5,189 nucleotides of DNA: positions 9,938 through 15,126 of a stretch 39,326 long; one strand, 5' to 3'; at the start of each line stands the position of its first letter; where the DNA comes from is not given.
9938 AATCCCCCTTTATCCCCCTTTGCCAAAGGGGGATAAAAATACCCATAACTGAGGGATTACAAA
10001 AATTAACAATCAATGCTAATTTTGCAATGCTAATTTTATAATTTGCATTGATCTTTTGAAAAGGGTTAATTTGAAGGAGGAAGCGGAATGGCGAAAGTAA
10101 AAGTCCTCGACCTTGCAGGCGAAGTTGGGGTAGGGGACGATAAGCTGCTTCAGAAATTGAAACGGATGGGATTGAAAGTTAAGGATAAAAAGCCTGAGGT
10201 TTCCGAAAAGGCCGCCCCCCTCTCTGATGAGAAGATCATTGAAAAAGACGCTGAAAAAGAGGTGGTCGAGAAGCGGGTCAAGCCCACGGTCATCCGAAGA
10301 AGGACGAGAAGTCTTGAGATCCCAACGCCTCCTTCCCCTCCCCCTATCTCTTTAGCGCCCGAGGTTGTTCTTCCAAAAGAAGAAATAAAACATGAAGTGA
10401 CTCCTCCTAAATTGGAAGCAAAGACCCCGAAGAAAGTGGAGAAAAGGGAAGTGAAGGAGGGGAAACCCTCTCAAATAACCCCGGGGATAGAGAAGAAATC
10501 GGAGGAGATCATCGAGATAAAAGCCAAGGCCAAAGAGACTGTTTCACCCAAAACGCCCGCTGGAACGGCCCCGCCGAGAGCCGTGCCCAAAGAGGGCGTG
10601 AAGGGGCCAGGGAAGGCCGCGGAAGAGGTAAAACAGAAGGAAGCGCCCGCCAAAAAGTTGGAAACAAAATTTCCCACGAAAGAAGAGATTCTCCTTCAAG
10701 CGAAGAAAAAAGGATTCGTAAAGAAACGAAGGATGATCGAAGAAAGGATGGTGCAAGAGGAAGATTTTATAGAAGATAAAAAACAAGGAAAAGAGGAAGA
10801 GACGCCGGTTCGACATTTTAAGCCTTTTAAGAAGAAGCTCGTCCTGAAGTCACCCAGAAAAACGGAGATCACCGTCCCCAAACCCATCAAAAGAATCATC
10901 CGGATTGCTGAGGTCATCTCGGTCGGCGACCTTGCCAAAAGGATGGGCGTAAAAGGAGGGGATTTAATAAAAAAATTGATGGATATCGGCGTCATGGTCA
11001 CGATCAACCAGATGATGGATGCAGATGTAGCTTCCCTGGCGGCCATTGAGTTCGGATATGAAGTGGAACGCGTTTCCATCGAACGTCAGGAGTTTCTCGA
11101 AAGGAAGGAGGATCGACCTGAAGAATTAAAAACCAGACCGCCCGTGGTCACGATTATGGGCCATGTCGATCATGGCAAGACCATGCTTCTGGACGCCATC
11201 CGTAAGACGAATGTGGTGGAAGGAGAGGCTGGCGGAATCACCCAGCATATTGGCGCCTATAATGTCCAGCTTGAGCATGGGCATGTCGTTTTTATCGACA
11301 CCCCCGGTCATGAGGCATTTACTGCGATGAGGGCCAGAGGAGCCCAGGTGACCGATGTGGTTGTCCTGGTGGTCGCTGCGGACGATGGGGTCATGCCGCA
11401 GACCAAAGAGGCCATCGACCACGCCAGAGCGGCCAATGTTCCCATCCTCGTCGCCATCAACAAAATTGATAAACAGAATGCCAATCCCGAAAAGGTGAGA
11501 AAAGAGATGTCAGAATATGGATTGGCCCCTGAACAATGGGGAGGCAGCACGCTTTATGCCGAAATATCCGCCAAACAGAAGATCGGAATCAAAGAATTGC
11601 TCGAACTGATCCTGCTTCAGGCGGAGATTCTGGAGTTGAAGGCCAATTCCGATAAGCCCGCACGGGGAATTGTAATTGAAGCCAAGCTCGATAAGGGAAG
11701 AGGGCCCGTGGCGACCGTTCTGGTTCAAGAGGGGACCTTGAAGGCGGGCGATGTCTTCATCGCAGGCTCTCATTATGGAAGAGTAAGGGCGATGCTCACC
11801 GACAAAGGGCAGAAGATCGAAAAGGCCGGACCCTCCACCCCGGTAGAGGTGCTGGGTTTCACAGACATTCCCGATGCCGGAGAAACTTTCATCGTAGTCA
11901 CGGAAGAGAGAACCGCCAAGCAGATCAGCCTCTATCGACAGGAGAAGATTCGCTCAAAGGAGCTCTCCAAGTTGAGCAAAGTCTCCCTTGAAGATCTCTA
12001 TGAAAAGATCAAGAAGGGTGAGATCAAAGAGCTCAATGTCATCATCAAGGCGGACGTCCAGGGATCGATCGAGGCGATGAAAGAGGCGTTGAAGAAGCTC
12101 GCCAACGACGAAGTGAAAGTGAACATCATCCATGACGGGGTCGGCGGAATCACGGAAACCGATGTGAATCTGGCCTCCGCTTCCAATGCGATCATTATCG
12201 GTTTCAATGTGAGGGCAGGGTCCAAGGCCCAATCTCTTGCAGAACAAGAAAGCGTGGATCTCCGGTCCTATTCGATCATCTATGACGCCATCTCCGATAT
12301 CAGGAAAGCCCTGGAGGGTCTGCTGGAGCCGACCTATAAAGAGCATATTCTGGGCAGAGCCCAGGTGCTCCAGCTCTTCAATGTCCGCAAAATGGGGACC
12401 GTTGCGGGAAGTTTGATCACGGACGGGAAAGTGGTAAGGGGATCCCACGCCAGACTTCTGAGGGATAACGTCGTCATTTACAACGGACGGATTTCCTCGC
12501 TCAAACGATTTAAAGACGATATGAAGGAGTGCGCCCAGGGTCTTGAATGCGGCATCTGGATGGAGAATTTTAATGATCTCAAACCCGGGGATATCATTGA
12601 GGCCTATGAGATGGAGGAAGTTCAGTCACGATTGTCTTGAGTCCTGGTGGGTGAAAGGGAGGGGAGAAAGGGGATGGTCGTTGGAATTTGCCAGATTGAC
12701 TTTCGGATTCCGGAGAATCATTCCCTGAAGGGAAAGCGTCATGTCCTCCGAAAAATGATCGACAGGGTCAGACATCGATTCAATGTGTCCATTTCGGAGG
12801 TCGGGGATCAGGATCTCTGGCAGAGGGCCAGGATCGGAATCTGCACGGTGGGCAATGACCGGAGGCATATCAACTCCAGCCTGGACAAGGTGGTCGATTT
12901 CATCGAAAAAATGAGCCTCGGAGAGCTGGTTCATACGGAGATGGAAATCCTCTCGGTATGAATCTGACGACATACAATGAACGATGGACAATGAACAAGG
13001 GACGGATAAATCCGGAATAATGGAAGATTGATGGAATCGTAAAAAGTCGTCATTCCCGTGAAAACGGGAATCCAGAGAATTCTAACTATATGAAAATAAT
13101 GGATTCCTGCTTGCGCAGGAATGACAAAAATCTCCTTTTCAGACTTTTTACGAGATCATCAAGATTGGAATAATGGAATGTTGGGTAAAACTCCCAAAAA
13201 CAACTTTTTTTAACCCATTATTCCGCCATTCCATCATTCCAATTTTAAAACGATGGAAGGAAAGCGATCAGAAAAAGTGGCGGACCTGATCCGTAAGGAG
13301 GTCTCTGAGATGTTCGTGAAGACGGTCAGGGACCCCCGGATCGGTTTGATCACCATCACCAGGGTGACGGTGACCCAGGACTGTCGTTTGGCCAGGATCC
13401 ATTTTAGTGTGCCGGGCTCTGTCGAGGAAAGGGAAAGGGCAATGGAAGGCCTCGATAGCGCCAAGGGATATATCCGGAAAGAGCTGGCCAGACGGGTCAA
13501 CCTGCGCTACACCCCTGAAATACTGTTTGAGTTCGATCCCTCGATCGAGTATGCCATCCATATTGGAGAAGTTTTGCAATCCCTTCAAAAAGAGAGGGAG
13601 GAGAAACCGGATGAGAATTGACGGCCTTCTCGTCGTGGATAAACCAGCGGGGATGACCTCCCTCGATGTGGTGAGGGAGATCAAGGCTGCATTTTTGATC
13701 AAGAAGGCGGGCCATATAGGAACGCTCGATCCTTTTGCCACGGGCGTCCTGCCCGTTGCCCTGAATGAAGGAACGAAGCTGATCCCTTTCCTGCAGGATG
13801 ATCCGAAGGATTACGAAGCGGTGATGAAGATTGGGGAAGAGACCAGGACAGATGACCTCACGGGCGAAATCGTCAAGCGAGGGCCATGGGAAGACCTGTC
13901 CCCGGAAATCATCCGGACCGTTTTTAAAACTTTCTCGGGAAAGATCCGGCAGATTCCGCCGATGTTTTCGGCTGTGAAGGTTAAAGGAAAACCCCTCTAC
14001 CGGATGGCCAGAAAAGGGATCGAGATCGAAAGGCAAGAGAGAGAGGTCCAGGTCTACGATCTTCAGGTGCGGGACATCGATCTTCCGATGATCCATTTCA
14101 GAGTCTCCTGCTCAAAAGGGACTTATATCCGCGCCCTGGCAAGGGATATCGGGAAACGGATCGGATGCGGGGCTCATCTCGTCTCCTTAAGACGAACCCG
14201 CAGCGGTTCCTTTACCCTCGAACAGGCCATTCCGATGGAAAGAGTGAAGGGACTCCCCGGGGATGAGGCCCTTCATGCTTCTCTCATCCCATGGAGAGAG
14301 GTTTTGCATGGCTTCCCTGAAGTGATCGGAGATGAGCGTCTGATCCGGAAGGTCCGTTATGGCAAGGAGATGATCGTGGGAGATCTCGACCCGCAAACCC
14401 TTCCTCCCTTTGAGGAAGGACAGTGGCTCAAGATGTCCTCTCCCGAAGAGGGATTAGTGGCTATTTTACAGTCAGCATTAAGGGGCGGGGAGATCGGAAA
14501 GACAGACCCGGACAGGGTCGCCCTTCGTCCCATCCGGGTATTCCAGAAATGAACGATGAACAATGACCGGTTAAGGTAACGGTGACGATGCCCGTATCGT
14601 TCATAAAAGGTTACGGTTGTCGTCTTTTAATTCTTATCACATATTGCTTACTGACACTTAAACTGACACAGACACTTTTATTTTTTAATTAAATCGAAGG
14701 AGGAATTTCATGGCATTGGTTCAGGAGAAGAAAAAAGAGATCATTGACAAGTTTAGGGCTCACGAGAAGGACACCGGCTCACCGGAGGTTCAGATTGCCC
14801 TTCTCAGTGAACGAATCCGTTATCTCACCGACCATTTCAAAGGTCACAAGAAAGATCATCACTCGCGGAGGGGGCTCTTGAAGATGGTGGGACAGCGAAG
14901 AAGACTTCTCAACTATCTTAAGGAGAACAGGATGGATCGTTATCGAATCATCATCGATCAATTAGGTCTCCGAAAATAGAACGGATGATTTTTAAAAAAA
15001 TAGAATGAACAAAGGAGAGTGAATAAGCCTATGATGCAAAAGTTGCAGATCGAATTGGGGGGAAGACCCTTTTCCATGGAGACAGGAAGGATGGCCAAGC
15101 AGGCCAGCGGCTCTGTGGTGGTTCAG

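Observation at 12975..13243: Filled and empty sites in the same window: two independent MITE insertions into paralogous copies of another repeat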

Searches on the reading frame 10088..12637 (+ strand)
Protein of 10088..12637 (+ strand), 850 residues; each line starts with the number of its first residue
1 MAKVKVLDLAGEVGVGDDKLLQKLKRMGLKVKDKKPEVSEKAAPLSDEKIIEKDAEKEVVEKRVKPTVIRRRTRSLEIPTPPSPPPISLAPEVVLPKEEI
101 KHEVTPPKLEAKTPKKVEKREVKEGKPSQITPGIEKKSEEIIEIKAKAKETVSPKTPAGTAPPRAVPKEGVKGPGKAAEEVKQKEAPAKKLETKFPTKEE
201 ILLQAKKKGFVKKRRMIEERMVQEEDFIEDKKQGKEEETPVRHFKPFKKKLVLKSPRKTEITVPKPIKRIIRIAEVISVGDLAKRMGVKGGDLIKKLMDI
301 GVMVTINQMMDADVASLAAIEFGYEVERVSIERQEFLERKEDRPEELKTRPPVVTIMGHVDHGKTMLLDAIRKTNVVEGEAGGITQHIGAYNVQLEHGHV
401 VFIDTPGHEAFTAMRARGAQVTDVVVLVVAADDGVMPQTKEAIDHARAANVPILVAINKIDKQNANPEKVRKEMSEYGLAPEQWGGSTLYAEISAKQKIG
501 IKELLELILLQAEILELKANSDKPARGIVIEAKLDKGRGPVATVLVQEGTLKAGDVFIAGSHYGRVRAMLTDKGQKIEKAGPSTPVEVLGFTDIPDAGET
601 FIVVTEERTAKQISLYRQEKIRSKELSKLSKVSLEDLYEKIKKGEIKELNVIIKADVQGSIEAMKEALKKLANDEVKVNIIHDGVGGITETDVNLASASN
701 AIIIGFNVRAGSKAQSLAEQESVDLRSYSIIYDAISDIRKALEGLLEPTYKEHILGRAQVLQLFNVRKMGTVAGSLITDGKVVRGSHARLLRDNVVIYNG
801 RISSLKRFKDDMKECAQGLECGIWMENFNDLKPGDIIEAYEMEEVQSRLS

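Call 26: list_cluster_members(proteins=[window:14710-14976:+, window:10088-12637:+, window:17151-18482:+])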
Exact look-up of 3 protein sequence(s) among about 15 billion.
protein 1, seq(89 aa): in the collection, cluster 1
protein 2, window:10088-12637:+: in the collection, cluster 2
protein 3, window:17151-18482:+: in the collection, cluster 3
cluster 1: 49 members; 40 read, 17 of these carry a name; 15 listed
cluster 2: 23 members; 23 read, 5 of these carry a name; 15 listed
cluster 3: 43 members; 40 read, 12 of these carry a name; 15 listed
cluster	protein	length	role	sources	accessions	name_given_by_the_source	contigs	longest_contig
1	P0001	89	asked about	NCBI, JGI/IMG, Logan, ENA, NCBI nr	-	-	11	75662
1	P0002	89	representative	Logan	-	-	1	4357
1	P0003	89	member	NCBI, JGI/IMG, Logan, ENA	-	small subunit ribosomal protein S15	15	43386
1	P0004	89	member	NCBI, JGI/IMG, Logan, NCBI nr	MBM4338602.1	MAG: 30S ribosomal protein S15 [Deltaproteobacteria bacterium] | 30S ribosomal protein S15 [Deltaproteobacteria bacterium]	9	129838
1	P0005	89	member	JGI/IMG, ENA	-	small subunit ribosomal protein S15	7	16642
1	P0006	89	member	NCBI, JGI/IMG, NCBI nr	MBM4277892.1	MAG: 30S ribosomal protein S15 [Deltaproteobacteria bacterium] | 30S ribosomal protein S15 [Deltaproteobacteria bacterium]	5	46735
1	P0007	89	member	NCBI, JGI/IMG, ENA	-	small subunit ribosomal protein S15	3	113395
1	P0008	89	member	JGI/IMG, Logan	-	small subunit ribosomal protein S15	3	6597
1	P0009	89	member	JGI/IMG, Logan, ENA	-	small subunit ribosomal protein S15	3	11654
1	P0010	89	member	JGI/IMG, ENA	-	small subunit ribosomal protein S15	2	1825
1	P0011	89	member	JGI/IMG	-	small subunit ribosomal protein S15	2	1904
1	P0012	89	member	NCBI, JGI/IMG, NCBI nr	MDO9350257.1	MAG: 30S ribosomal protein S15 [Deltaproteobacteria bacterium] | small subunit ribosomal protein S15 | 30S ribosomal protein S15 [Deltaproteobacteria bacterium]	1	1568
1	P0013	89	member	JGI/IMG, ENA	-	small subunit ribosomal protein S15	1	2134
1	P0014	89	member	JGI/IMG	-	small subunit ribosomal protein S15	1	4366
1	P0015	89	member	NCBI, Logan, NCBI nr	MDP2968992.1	MAG: 30S ribosomal protein S15 [Deltaproteobacteria bacterium] | 30S ribosomal protein S15 [Deltaproteobacteria bacterium]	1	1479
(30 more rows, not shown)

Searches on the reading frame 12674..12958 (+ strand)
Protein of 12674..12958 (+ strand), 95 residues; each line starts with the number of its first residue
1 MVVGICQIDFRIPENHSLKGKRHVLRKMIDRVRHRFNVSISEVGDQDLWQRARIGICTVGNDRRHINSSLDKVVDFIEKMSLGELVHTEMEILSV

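Call 72: find_encoding_contigs(protein=window:12674-12958:+, flank=1200, max_places=10)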
Protein seq(95 aa) (95 aa): 5 contigs read that carry it; 2 places shown.
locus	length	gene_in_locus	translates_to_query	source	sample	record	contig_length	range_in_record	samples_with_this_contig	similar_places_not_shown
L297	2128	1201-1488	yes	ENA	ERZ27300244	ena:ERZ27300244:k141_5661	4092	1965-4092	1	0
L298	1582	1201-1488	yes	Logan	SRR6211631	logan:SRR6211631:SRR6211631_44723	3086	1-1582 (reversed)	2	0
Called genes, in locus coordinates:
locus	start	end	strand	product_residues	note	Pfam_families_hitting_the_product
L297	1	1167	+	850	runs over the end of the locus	PF04760:IF2_N, PF00009:GTP_EFTU, PF00071:Ras (weak), PF01926:MMR_HSR1, PF22042:EF-G_D2, PF11987:IF-2, PF03144:GTP_EFTU_D2 (weak)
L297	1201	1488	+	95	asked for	PF04456:DUF503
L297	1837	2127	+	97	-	?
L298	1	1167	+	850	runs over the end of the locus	PF04760:IF2_N, PF00009:GTP_EFTU, PF00071:Ras (weak), PF01926:MMR_HSR1, PF22042:EF-G_D2, PF11987:IF-2, PF03144:GTP_EFTU_D2 (weak)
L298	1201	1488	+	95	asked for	PF04456:DUF503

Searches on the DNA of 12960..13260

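Call 76: search_rna_families(source=window, start=12960, end=13260, threshold=evalue, max_evalue=1)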
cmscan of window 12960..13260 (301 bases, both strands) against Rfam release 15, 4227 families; matches with E-value up to 1: 6.
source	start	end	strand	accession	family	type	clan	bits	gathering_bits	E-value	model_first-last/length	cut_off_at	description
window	13031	13145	+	RF02625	WsnRNA46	Gene; sRNA;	-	24.5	65.3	0.0084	1-151/151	no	Wolbachia sRNA 46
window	13156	13253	-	RF04128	MIR8562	Gene; miRNA;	-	24.5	211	0.013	1-242/242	no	MIR8562 microRNA precursor family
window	13028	13090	+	RF02748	FtrB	Gene; sRNA;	-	23.8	66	0.077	1-115/115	no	Francisella sRNA B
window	13045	13131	-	RF03477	MIR862_2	Gene; miRNA;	-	22.4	71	0.044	1-90/90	no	MIR862_2 microRNA precursor family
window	13167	13234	+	RF03824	MIR5285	Gene; miRNA;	-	21.2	88.5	0.034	1-63/63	no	MIR5285 microRNA precursor family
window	13091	13146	-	RF02748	FtrB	Gene; sRNA;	-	19.2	66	0.75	1-115/115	no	Francisella sRNA B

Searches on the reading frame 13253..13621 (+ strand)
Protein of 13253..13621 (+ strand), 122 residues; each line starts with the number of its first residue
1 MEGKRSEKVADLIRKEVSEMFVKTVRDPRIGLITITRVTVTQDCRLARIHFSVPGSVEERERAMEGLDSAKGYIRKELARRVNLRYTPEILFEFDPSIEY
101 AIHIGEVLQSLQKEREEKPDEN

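Call 10: find_encoding_contigs(protein=window:13253-13621:+, flank=3000, max_places=10)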
Protein window:13253-13621:+ (122 aa): no gene with exactly this product is on record in the collection.

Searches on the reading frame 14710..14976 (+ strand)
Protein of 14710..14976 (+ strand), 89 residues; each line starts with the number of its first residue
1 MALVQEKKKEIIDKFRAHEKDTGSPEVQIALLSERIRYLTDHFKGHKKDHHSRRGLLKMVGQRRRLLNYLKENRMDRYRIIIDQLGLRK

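Call 13: find_encoding_contigs(protein=window:14710-14976:+, flank=3000, max_places=10)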
Protein seq(89 aa) (89 aa): 22 contigs read that carry it; 10 places shown.
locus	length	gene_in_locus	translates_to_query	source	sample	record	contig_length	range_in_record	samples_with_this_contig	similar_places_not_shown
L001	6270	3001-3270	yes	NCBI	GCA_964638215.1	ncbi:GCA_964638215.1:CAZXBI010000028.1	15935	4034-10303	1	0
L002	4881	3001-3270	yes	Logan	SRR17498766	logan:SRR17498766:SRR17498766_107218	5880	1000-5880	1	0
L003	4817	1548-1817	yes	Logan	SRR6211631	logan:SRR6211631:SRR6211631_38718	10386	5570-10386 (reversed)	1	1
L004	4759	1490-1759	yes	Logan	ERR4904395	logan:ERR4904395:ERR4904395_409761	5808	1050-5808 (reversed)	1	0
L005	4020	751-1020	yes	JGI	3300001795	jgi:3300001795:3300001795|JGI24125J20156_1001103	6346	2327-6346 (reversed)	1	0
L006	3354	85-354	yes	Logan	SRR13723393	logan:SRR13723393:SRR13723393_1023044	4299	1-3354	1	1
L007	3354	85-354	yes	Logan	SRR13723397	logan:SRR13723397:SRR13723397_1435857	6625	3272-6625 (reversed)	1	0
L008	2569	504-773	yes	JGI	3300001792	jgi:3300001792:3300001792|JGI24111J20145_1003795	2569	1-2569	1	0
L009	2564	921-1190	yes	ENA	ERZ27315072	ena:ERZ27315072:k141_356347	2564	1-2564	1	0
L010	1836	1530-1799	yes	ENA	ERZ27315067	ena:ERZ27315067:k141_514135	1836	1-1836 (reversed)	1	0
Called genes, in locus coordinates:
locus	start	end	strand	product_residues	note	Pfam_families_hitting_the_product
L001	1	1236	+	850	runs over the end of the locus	PF04760:IF2_N, PF00009:GTP_EFTU, PF00071:Ras (weak), PF01926:MMR_HSR1, PF22042:EF-G_D2, PF11987:IF-2, PF03144:GTP_EFTU_D2 (weak)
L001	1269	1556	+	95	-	PF04456:DUF503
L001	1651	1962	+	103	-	PF02033:RBFA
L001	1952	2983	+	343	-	PF01509:TruB_N, PF16198:TruB_C_2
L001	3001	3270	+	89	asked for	PF00312:Ribosomal_S15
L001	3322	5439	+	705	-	PF01138:RNase_PH, PF03725:RNase_PH_C, PF03726:PNPase, PF01138:RNase_PH, PF00013:KH_1, PF00575:S1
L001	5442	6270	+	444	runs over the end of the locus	PF00675:Peptidase_M16, PF05193:Peptidase_M16_C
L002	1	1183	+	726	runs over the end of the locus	?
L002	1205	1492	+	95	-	PF04456:DUF503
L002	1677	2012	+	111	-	PF02033:RBFA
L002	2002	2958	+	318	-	PF01509:TruB_N, PF16198:TruB_C_2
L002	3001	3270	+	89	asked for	PF00312:Ribosomal_S15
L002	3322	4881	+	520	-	?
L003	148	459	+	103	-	PF02033:RBFA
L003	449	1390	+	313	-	PF01509:TruB_N, PF16198:TruB_C_2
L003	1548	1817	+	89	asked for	PF00312:Ribosomal_S15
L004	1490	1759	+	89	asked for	PF00312:Ribosomal_S15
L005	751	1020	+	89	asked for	PF00312:Ribosomal_S15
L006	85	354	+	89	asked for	PF00312:Ribosomal_S15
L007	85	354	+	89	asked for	PF00312:Ribosomal_S15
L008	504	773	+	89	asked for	PF00312:Ribosomal_S15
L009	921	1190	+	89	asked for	PF00312:Ribosomal_S15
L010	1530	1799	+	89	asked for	PF00312:Ribosomal_S15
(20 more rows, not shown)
